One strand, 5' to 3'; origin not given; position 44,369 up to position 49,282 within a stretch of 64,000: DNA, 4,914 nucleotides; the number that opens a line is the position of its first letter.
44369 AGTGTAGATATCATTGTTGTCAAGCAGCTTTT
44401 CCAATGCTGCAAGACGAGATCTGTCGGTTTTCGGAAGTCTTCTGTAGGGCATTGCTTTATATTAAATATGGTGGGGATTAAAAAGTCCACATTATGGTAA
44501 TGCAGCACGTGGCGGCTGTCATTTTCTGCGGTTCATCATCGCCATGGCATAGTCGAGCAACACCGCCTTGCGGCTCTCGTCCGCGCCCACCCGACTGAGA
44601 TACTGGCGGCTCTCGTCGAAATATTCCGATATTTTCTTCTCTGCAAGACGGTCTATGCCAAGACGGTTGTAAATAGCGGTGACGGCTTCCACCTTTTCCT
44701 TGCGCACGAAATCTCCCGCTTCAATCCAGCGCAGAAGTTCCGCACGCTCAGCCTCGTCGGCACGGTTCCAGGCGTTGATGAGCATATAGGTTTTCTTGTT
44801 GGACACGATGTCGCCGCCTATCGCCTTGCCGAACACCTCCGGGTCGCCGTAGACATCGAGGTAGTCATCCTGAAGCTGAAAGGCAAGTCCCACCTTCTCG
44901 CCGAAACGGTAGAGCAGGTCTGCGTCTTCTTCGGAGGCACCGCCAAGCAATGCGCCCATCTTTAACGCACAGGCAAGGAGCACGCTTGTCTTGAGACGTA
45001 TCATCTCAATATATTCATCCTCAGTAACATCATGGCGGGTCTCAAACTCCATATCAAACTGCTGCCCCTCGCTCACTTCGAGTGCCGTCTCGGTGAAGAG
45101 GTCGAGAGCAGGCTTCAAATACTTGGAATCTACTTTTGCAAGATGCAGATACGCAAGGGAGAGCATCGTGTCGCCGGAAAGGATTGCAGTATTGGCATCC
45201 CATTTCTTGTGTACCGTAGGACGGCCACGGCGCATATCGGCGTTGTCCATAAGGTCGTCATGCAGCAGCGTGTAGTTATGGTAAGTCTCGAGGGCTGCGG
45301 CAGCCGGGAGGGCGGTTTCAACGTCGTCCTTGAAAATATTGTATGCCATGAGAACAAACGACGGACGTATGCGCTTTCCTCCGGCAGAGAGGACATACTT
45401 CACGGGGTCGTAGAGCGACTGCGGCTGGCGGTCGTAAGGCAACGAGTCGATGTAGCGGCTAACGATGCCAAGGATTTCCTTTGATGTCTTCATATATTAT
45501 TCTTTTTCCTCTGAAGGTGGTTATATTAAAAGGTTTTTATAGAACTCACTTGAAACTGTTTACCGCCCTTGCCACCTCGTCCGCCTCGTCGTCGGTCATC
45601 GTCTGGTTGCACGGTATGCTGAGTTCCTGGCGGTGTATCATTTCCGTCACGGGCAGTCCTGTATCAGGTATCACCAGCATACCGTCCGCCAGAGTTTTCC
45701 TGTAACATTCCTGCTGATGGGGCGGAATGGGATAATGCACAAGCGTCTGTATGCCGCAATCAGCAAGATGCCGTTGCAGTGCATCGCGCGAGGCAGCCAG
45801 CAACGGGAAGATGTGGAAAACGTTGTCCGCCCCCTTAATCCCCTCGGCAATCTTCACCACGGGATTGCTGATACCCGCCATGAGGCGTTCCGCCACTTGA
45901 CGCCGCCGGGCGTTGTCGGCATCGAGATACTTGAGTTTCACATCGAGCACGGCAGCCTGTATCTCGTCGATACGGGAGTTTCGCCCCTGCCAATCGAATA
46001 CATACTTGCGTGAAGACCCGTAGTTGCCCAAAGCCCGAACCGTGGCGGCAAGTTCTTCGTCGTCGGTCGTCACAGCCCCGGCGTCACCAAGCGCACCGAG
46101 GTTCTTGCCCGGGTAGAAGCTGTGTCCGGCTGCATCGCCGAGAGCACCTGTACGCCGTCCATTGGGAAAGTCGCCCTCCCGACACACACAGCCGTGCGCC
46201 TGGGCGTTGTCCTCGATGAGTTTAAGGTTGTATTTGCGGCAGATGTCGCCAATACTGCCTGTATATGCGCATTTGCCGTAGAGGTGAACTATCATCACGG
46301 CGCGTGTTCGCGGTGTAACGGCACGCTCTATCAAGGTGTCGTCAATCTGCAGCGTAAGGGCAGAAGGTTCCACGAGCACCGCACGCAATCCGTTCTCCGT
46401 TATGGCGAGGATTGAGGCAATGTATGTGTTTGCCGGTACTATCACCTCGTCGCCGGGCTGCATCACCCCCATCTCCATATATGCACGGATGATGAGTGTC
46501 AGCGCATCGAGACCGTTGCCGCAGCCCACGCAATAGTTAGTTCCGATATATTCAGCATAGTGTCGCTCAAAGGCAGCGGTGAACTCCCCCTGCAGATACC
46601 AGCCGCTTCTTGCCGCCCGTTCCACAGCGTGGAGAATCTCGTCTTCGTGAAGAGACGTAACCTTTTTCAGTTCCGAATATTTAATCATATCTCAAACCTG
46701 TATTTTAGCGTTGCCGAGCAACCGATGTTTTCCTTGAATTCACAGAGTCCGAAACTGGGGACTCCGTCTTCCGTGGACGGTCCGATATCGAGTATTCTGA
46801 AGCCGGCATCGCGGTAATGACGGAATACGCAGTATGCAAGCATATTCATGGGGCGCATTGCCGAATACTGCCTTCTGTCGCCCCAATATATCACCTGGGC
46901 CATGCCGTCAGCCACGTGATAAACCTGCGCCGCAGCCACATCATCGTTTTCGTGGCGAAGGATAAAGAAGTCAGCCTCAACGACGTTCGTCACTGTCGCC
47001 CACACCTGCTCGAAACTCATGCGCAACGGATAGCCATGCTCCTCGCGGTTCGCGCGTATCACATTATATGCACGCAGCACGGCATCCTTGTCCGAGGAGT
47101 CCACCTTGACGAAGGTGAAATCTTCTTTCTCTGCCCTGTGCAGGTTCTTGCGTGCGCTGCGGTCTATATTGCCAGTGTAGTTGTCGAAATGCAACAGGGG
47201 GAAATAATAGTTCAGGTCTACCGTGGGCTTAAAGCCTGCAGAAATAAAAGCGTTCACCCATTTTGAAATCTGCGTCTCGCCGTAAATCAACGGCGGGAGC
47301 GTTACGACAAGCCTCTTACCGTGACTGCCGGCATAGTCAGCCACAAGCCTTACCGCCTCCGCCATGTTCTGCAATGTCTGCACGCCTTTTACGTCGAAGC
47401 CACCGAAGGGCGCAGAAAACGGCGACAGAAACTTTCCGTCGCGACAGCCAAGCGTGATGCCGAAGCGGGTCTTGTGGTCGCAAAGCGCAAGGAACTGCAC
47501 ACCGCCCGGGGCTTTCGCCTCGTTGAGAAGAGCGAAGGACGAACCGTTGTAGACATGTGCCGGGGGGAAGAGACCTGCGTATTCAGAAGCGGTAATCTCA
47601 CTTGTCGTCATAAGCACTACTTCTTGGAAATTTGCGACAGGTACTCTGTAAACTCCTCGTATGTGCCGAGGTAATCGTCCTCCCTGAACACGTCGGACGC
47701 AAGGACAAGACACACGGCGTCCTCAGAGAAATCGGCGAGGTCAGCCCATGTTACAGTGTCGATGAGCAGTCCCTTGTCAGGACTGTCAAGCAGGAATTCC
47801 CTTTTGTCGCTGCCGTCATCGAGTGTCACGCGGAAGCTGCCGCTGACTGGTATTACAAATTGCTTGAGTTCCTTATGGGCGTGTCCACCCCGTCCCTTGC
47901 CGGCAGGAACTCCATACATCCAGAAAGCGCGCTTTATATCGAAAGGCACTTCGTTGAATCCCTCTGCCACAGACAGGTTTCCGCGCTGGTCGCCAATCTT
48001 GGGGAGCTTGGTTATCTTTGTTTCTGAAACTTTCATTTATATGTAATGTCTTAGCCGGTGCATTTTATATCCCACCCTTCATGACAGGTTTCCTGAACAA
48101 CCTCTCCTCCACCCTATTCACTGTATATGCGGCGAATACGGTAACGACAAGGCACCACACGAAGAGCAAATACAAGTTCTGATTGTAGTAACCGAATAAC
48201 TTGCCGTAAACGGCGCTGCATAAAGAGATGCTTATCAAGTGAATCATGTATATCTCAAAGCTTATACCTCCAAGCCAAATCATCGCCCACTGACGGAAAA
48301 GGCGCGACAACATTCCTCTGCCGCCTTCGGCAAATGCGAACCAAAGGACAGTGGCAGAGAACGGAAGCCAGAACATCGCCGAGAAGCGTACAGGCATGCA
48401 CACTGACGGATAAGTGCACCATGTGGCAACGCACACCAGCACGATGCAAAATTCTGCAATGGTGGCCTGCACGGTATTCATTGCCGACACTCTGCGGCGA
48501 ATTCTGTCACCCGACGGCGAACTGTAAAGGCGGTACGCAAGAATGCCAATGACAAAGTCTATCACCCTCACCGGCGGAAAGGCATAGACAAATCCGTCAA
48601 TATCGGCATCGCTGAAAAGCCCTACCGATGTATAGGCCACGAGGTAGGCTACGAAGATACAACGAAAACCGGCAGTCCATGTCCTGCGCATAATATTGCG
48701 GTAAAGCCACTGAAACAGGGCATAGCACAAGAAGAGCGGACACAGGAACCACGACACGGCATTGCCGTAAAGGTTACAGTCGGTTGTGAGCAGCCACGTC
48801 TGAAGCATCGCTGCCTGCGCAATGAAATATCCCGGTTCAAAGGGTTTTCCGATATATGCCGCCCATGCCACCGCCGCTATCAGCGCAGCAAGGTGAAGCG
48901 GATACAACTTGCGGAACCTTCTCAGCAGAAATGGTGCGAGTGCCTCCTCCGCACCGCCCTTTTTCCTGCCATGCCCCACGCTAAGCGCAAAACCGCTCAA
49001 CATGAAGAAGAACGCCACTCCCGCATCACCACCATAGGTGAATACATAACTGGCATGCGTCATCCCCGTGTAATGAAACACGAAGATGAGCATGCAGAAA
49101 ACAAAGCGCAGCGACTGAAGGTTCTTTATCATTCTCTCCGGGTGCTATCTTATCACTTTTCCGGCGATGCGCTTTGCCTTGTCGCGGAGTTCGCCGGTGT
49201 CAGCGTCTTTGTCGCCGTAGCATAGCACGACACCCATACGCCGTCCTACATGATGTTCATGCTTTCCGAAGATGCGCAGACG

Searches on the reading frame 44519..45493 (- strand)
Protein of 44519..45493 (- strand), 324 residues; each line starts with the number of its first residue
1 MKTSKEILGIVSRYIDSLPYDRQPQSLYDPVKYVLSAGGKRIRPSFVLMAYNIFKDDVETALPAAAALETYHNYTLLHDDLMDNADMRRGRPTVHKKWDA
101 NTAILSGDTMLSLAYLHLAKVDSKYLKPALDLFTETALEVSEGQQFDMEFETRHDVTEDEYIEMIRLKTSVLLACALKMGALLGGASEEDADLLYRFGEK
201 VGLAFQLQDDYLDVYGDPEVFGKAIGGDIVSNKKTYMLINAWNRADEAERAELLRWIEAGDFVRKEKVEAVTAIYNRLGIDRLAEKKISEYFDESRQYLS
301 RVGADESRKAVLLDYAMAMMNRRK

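Call 43: search_protein_families(library=pfam, proteins=[window:44519-45493:-], max_evalue=0.00001)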
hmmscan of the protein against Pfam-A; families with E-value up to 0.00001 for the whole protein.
window:44519-45493:- (324 aa): 1 family
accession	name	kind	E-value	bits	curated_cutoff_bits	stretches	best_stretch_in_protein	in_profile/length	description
PF00348.22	polyprenyl_synt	-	6e-79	265.2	27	1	25-272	2-248/251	Polyprenyl synthetase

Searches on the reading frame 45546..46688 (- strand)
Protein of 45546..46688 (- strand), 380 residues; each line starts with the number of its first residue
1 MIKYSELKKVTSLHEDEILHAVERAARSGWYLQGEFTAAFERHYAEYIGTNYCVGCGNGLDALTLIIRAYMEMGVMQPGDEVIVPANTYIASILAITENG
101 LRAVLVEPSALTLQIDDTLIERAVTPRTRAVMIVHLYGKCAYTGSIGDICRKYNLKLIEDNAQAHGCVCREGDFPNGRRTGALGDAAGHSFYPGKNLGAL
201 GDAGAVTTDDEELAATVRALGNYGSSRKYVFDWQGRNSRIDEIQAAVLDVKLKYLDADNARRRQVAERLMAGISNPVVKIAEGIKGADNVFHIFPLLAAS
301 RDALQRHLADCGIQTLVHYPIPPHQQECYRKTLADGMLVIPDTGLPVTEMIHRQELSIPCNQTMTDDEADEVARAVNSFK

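Call 43: search_protein_families(library=pfam, proteins=[window:45546-46688:-], max_evalue=0.00001)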
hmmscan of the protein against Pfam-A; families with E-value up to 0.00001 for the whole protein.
window:45546-46688:- (380 aa): 1 family
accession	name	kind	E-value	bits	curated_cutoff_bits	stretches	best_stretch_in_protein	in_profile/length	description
PF01041.23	DegT_DnrJ_EryC1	-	3.8e-93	313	19.8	1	15-376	4-359/360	DegT/DnrJ/EryC1/StrS aminotransferase family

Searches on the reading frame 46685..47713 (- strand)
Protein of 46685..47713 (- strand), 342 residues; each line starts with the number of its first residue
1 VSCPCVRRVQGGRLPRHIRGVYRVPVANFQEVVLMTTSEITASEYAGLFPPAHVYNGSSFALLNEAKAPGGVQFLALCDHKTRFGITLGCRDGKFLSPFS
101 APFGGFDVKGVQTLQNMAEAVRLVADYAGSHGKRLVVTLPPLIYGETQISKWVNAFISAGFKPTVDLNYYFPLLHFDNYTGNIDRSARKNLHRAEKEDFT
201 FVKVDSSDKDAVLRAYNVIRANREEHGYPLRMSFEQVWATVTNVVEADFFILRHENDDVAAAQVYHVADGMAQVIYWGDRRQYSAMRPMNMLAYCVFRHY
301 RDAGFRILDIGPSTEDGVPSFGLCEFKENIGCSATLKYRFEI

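Call 43: search_protein_families(library=pfam, proteins=[window:46685-47713:-], max_evalue=0.00001)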
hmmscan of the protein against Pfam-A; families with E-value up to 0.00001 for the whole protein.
window:46685-47713:- (342 aa): 1 family
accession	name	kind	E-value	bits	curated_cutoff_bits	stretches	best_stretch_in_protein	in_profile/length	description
PF13480.13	Acetyltransf_6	-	3.6e-08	34.1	22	1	186-315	6-139/143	Acetyltransferase (GNAT) domain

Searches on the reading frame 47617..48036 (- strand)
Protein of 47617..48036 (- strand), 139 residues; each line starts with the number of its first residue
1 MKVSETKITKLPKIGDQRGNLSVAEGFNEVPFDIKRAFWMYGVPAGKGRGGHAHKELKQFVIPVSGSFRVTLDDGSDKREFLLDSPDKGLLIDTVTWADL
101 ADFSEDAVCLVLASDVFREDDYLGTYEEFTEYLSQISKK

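Call 43: search_protein_families(library=pfam, proteins=[window:47617-48036:-], max_evalue=0.00001)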
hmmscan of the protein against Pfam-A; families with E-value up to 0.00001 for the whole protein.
window:47617-48036:- (139 aa): 1 family
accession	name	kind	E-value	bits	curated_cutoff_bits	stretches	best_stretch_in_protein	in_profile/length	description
PF05523.17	FdtA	-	1.2e-48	164.7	23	1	5-132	2-129/131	WxcM-like, C-terminal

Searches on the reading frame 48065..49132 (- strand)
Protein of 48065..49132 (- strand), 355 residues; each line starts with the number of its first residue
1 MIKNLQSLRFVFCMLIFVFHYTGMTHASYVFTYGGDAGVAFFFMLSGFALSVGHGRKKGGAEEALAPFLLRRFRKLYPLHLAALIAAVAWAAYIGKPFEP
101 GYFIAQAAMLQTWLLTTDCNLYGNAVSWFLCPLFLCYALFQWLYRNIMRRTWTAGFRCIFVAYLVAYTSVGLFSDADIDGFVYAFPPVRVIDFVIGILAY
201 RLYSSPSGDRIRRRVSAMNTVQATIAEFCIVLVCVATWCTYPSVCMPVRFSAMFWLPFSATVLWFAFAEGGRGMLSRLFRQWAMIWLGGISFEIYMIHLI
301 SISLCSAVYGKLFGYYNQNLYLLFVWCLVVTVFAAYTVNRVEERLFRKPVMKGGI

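Call 43: search_protein_families(library=pfam, proteins=[window:48065-49132:-], max_evalue=0.00001)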
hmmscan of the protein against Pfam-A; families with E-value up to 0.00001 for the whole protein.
window:48065-49132:- (355 aa): 1 family
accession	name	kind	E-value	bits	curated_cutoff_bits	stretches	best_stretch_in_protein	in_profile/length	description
PF01757.29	Acyl_transf_3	-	1e-19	71.2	31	1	4-338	3-324/326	Acyltransferase domain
